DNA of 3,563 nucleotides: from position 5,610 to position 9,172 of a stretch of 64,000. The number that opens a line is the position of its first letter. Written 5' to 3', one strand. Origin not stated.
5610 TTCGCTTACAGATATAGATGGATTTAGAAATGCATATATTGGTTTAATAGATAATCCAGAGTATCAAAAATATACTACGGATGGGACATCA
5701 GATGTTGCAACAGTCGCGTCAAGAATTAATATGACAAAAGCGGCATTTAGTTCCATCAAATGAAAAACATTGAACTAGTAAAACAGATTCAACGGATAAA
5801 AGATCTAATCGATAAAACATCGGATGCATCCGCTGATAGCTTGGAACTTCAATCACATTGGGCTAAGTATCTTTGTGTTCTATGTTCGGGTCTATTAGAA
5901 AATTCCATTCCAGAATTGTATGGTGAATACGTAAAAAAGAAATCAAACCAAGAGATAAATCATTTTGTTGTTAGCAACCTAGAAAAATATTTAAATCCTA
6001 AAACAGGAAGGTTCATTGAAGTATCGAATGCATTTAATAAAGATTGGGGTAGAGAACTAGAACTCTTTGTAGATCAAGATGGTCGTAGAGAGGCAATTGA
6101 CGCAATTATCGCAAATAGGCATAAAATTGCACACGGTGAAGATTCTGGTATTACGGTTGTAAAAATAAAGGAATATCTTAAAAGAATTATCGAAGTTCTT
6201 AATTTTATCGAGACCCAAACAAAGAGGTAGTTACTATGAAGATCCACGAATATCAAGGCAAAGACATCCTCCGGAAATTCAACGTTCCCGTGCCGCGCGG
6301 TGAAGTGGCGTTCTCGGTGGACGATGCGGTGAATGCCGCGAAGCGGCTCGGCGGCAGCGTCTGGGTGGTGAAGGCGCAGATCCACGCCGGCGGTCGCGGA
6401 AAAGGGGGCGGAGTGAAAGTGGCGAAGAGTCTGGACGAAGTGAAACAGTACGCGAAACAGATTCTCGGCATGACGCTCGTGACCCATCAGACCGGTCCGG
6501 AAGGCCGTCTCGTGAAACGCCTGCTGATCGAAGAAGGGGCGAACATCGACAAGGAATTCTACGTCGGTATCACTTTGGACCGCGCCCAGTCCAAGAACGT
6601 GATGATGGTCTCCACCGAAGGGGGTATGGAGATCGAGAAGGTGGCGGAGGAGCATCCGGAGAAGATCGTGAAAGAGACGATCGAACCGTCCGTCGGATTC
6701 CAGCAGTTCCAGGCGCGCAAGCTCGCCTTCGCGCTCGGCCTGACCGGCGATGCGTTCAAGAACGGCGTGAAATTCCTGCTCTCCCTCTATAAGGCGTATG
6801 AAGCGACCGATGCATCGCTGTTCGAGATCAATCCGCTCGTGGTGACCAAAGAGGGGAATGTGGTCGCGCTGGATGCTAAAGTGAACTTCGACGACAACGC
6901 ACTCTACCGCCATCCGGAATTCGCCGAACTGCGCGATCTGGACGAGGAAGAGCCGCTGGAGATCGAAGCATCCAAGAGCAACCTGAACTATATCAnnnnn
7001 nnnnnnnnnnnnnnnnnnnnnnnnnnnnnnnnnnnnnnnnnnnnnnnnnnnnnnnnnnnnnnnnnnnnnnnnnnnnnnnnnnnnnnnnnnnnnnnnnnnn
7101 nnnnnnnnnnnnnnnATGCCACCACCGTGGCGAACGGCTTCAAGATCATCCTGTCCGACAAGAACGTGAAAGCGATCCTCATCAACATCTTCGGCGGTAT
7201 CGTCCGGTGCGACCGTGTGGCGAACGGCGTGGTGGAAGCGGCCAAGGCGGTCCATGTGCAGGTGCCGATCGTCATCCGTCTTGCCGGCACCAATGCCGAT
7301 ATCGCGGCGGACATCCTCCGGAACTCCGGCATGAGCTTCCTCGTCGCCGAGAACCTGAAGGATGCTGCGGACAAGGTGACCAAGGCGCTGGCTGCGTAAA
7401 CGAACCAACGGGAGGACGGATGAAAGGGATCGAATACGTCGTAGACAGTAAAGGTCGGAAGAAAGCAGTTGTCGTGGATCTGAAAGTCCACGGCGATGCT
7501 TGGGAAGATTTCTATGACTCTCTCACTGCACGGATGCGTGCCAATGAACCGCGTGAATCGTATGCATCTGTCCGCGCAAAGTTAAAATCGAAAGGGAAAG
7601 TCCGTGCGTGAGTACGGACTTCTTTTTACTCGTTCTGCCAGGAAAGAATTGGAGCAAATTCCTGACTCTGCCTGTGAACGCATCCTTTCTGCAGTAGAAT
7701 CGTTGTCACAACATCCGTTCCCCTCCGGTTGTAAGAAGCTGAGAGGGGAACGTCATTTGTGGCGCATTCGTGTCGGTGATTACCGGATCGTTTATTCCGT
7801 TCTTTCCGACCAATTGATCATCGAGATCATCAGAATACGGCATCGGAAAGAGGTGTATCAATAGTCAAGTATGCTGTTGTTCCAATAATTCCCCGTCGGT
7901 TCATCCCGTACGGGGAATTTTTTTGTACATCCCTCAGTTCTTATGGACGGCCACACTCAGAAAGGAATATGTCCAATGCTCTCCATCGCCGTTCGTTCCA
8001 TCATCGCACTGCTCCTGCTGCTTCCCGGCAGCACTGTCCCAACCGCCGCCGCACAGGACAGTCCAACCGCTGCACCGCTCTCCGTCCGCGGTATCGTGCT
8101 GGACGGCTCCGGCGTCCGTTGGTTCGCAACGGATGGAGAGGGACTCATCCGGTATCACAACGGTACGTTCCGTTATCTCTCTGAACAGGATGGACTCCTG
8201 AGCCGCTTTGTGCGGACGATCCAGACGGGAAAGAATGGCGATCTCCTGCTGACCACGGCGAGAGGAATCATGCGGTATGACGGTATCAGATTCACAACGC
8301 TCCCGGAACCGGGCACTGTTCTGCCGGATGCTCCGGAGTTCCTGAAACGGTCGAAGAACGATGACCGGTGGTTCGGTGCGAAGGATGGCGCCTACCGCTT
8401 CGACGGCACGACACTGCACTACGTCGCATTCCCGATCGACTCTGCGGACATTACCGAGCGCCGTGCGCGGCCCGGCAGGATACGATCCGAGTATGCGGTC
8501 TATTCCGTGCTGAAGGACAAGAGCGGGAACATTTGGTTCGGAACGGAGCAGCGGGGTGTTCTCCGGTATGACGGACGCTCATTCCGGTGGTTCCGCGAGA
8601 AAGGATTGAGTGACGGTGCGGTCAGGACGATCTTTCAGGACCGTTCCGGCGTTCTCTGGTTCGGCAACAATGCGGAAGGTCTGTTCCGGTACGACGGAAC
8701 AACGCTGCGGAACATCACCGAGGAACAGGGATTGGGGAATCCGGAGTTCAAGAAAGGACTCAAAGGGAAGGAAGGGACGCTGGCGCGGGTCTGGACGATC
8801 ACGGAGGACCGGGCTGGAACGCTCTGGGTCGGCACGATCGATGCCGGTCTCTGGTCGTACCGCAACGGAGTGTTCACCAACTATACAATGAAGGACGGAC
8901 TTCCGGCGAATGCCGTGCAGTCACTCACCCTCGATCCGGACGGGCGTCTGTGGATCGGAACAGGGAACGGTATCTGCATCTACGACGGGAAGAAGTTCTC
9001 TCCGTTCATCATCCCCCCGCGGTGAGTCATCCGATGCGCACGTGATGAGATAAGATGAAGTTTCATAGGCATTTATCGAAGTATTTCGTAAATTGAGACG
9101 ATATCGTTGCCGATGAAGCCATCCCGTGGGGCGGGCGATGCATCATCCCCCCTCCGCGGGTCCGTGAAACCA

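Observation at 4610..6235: Low-GC two-gene islet (DUF262/ParB-like + HEPN) between pruA and sucC: candidate uncharacterised defence or abortive-infection module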

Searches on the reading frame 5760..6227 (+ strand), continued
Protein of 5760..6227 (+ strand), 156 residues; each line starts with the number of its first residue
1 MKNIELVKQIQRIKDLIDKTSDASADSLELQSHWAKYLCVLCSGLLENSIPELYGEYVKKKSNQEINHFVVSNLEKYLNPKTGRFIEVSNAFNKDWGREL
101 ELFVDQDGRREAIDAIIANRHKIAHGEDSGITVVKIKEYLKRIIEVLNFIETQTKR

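Call 97: search_protein_representatives(alignment_id=A3)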
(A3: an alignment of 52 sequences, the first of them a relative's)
Query: 52 sequences, 156 profile positions. Proteins with E-value up to 0.001 (for the whole library): 2012; up to 1e-10: 1319; up to 1e-30: 376. The best 150 are listed.
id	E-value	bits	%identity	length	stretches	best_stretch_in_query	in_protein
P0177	3.4e-60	218.6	-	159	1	1-155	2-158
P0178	2.9e-58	212.4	-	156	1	1-155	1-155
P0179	3.2e-57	209.0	-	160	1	1-154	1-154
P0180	3.4e-54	199.1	-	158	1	1-154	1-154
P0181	7.7e-54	198.0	-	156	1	1-154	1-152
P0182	1.1e-53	197.5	-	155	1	1-155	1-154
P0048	7.4e-53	194.8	-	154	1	1-152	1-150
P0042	1.9e-52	193.5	-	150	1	9-155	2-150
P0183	1.1e-51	191.0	-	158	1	1-154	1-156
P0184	2.5e-51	189.8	-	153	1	1-154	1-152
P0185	1.3e-50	187.5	-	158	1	1-155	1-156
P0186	3.2e-50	186.3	-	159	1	1-155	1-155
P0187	5.5e-50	185.5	-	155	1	1-155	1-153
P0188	1.1e-49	184.5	-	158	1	1-154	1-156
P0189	1.9e-49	183.7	-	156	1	1-154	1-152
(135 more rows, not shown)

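Call 99: find_encoding_contigs(protein=P0004, flank=3000, max_places=2)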
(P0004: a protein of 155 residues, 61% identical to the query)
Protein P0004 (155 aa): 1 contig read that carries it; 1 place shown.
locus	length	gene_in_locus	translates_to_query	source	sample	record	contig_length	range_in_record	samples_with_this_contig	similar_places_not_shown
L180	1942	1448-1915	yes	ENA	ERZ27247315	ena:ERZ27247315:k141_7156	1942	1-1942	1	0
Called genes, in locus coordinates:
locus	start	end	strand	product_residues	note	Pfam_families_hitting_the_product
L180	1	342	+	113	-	?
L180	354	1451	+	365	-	PF03235:GmrSD_N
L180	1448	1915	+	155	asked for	PF18735:HEPN_RiboL-PSP, PF18737:HEPN_MAE_28990 (faint)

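Call 100: find_encoding_contigs(protein=P0009, flank=6000, max_places=2)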
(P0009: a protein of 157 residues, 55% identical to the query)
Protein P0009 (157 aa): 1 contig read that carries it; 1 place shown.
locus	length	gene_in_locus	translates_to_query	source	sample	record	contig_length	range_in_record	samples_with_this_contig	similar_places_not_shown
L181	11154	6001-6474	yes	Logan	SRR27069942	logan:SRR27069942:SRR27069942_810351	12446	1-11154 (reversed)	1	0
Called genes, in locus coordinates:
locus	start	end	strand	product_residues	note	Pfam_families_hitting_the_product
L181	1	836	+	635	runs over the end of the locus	PF01555:N6_N4_Mtase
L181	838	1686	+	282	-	-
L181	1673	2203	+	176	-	-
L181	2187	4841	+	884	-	PF04851:ResIII, PF00270:DEAD, PF19778:RE_endonuc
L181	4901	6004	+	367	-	PF03235:GmrSD_N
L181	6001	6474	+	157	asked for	PF18735:HEPN_RiboL-PSP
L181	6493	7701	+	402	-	-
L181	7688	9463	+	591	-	PF01580:FtsK_SpoIIIE (faint), PF01935:DUF87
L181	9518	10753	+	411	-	PF13676:TIR_2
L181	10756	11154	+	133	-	?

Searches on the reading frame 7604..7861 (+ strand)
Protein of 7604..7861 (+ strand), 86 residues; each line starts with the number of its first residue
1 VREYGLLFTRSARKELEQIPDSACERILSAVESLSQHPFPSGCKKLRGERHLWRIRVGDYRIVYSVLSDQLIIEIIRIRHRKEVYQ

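Call 79: search_protein_families(library=pfam, proteins=[window:7604-7861:+], max_evalue=0.01)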
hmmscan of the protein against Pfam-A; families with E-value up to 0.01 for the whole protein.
window:7604-7861:+ (86 aa): 1 family
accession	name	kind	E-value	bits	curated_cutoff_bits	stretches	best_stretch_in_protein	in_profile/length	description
PF05016.21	ParE_toxin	-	1.1e-15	58.4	23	1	7-85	2-89/89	ParE toxin of type II toxin-antitoxin system, parDE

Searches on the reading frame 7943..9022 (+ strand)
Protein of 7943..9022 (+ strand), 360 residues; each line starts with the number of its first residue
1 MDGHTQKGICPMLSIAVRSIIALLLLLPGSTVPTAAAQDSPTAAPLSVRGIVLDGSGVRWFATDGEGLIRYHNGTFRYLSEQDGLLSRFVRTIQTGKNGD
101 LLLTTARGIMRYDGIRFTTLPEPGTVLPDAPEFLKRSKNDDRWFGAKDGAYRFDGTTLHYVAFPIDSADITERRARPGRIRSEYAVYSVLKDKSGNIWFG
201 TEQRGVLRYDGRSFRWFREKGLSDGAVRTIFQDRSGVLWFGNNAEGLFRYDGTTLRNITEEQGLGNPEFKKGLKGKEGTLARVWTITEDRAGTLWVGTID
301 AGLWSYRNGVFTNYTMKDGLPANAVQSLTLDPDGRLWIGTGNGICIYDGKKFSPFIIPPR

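Call 79: search_protein_families(library=pfam, proteins=[window:7943-9022:+], max_evalue=0.01)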
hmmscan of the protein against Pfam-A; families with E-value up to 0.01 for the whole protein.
window:7943-9022:+ (360 aa): 2 families
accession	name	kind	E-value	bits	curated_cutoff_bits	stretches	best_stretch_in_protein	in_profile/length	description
PF07494.17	Reg_prop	-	2e-25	86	20.4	4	319-342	1-24/24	Two component regulator propeller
PF23748.1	Beta-prop_LRRK2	-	0.0017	17.8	26.9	0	322-345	273-296/359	LRRK2 beta propeller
